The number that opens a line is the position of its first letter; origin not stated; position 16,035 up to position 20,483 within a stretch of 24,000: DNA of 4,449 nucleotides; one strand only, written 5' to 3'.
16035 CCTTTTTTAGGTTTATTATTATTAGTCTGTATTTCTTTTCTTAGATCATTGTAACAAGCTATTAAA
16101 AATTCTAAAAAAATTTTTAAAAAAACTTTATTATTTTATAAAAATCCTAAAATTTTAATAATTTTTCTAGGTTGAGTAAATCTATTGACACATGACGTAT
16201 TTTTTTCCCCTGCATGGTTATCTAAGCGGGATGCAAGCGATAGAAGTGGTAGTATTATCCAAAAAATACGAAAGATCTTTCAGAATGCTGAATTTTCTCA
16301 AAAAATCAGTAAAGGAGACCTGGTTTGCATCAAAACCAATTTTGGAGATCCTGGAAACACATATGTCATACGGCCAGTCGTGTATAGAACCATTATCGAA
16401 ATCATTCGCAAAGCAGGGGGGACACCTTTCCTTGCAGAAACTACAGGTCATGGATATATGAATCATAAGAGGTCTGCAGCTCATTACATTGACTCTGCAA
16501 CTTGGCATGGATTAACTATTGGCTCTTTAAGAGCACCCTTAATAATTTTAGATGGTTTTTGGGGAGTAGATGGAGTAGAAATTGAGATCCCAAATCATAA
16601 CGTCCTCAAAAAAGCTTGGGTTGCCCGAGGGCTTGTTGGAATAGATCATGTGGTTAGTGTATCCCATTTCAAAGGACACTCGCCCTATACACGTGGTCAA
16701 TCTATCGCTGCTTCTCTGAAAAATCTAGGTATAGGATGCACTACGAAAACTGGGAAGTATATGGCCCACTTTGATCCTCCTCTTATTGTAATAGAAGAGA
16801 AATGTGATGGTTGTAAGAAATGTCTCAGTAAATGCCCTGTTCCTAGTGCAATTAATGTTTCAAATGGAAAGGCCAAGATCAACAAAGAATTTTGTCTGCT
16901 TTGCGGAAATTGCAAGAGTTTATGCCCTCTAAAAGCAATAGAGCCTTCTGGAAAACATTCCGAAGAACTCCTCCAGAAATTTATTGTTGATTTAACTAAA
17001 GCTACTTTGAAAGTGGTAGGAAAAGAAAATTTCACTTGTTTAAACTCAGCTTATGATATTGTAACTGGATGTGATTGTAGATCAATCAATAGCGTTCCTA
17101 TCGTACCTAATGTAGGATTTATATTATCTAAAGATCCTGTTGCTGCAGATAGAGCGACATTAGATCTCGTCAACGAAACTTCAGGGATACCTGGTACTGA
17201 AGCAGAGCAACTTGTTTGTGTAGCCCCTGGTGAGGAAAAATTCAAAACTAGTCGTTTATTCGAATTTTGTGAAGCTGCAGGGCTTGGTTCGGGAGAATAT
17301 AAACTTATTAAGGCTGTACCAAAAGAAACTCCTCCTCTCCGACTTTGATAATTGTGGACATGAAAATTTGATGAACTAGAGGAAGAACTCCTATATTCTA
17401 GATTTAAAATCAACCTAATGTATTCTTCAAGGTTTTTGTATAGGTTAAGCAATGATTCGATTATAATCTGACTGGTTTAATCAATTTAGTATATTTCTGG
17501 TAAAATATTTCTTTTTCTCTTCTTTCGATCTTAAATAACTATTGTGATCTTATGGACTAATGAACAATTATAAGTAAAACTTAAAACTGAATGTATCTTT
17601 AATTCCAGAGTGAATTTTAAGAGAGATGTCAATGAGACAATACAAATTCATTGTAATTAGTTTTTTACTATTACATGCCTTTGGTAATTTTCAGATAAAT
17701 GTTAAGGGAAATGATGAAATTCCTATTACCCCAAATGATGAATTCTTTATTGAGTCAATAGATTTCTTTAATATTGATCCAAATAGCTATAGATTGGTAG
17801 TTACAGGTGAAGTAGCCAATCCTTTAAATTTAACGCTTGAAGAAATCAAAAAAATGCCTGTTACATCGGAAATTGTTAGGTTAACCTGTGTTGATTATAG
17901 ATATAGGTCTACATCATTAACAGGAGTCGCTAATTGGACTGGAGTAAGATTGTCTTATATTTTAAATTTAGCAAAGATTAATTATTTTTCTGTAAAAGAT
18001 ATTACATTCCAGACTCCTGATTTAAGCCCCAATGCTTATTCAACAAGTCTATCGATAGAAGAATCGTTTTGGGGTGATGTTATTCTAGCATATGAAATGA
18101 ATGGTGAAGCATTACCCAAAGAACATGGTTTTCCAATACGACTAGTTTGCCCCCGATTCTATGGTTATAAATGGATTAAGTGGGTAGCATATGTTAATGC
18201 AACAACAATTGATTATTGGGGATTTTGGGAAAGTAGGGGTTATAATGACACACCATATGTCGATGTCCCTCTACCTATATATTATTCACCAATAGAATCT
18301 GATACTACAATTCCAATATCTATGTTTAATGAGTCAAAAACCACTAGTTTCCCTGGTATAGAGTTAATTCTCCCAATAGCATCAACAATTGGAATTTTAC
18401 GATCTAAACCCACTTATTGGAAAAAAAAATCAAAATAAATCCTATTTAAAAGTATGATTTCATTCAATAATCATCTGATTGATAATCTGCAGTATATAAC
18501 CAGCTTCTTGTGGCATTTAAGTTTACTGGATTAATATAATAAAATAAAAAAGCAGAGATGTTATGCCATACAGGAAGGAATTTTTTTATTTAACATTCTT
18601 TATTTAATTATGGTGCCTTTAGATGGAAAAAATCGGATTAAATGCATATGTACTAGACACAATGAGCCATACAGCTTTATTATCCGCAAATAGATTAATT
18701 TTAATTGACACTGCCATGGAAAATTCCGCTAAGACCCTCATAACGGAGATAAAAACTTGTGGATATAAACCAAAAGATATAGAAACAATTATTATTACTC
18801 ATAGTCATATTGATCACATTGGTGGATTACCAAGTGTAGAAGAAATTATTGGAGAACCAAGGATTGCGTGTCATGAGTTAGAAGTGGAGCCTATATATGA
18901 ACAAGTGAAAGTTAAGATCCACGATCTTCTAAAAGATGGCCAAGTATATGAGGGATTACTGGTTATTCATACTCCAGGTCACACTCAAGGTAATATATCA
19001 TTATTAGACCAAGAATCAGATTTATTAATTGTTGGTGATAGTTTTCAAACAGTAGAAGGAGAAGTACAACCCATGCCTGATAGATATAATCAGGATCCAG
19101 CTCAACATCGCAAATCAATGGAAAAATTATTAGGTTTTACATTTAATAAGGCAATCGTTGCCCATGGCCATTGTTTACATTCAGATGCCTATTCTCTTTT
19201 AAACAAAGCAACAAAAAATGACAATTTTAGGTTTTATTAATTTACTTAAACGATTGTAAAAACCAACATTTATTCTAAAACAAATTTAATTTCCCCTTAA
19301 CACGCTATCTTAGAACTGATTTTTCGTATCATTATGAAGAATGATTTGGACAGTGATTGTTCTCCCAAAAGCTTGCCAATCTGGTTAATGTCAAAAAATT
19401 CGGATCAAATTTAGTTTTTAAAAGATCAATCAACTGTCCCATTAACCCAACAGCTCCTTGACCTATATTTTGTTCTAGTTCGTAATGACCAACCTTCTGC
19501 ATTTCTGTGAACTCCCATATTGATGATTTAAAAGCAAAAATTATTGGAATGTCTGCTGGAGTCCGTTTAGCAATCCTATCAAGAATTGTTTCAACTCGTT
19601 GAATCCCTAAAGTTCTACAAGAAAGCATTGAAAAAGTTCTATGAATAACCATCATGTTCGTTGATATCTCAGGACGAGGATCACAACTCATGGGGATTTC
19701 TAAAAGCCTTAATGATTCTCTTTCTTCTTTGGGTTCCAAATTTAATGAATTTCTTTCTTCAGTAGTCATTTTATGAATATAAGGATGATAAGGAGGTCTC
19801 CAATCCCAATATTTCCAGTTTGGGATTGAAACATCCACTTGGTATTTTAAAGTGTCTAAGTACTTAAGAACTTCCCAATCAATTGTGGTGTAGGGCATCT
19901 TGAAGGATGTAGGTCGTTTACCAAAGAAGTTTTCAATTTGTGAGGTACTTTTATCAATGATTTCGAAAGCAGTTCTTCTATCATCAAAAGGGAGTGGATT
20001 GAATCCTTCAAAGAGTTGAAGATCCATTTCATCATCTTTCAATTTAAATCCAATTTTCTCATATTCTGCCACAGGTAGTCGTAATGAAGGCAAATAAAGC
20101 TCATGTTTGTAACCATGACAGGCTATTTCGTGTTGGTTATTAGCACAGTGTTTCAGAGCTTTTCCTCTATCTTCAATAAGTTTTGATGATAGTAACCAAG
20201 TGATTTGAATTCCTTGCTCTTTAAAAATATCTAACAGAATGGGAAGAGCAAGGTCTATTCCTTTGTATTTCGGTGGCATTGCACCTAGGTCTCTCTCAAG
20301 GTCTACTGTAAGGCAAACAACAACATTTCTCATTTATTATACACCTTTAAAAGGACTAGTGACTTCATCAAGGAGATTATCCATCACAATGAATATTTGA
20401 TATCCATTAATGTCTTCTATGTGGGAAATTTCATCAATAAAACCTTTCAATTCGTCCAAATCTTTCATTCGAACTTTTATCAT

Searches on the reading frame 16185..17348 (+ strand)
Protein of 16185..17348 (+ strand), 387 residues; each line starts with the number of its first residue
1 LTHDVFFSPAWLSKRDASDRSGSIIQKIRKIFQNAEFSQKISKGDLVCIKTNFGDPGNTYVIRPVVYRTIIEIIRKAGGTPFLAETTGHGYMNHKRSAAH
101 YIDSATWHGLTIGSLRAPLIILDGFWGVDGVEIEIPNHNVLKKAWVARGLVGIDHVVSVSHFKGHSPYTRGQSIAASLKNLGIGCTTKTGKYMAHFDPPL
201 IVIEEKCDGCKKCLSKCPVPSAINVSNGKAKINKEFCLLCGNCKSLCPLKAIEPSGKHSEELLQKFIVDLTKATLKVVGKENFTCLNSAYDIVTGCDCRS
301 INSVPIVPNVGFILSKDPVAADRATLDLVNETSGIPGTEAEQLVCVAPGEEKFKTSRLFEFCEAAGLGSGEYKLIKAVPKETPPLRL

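Call 5: search_protein_families(library=pfam, proteins=[window:16185-17348:+])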
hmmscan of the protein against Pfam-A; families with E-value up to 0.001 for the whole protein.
window:16185-17348:+ (387 aa): 10 families
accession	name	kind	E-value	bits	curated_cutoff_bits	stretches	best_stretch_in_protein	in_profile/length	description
PF04015.17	DUF362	-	7.4e-31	108.2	24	1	47-327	1-200/200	Domain of unknown function (DUF362)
PF00037.32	Fer4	-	7.9e-09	35.4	21.1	1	231-253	2-24/24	4Fe-4S binding domain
PF14697.11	Fer4_21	-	2.1e-08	34.6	35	1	201-224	35-58/59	4Fe-4S dicluster domain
PF13237.11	Fer4_10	-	1.4e-07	31.7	25.5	1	202-248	4-53/53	4Fe-4S dicluster domain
PF25160.1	LdpA_Fe-S-bd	-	1.5e-06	28.3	27.6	0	222-253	17-44/49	LdpA Fe-S cluster-binding domain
PF12797.12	Fer4_2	-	2.5e-06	27.5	24.5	0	230-248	3-21/22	4Fe-4S binding domain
PF12837.12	Fer4_6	-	5.6e-06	26.5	25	0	203-219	5-21/24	4Fe-4S binding domain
PF12838.12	Fer4_7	-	8.5e-06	26.6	27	1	206-251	1-52/52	4Fe-4S dicluster domain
PF13187.11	Fer4_9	-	2.4e-05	24.7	27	1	206-252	1-52/52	4Fe-4S dicluster domain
PF13484.11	Fer4_16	-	0.00022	22.4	30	0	237-297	2-57/66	4Fe-4S double cluster binding domain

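Call 21: search_protein_families(library=ncbifam, proteins=[window:16185-17348:+], max_evalue=0.01)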
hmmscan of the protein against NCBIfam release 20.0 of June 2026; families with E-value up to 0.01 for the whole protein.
window:16185-17348:+ (387 aa): 58 families (the best 25 are shown)
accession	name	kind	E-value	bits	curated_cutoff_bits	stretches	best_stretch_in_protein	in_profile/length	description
TIGR02700.1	flavo_MJ0208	hypoth_equivalog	4.6e-12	45.7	251.35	1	198-292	141-230/234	dihydromethanopterin reductase (acceptor)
NF043069.1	T4HPD_activ_SAM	equivalog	3.6e-10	39.7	425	1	197-264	43-111/299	trans-4-hydroxy-L-proline dehydratase activase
NF045874.1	Vhu_polyferre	exception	7.3e-10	38.1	600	1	197-279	121-200/381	F420-non-reducing hydrogenase associated-polyferredoxin VhuB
TIGR04105.1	FeFe_hydrog_B1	subfamily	3.8e-09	35.8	450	1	202-253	108-160/462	monomeric [FeFe] hydrogenase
NF058577.1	FdxA_fam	equivalog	4e-09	36.5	65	1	202-251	4-52/52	4Fe-4S ferredoxin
NF038196.1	ferrodoxin_EFR1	subfamily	4.3e-09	36.8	75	1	201-258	180-234/242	EFR1 family ferrodoxin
NF040770.1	hetero_SS_HdrA2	exception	6.4e-09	34.5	1100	1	201-290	573-660/777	CoB-CoM heterodisulfide reductase HdrA2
TIGR02179.1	PorD_KorD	subfamily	8.7e-09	35.4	60.05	1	187-253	10-73/78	2-oxoacid:acceptor oxidoreductase, delta subunit, pyruvate/2-ketoisovalerate family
NF040684.1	PorD_Arch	equivalog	1.4e-08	34.7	120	1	173-253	3-80/85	pyruvate synthase subunit PorD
NF040864.1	HgcB_ferredoxin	equivalog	1.5e-08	34.3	99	1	201-253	10-62/93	mercury methylation ferredoxin HgcB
TIGR01944.1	rnfB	subfamily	7.9e-08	32.1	68.7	1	201-258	109-166/190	RnfABCDGE type electron transport complex subunit B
NF005505.0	PRK07118.1-4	equivalog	2.3e-07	30.6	378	1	202-253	213-263/265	Fe-S cluster domain-containing protein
TIGR03294.1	FrhG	equivalog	2.5e-07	30.6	245.5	1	202-251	171-219/228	coenzyme F420 hydrogenase subunit gamma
NF007202.0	PRK09623.1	equivalog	5.4e-07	29.9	166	1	181-253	30-99/105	3-methyl-2-oxobutanoate dehydrogenase subunit delta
NF041836.1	rnfB_Methano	equivalog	5.7e-07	29.2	445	1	202-253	213-263/265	Rnf electron transport complex subunit RnfB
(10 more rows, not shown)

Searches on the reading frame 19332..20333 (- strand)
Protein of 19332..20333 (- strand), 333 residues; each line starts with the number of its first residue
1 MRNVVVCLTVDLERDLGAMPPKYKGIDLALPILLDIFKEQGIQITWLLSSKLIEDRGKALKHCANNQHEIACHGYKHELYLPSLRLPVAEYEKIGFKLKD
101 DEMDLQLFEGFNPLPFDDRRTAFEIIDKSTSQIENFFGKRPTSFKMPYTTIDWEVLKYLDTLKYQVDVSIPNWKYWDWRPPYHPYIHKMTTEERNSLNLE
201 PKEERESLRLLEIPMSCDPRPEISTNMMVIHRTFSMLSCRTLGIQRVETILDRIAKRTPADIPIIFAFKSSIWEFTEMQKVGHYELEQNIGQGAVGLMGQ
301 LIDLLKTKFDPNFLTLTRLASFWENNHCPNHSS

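Call 20: search_protein_families(library=pfam, proteins=[window:19332-20333:-], max_evalue=1)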
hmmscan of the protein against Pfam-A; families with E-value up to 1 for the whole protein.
window:19332-20333:- (333 aa): 2 families
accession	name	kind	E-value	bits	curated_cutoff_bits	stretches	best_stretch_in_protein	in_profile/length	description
PF01522.26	Polysacc_deac_1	-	1.2e-10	41.8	23.1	1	31-165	22-122/124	Polysaccharide deacetylase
PF10096.14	DUF2334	-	0.15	12.1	26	1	58-98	57-94/203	Uncharacterized protein conserved in bacteria (DUF2334)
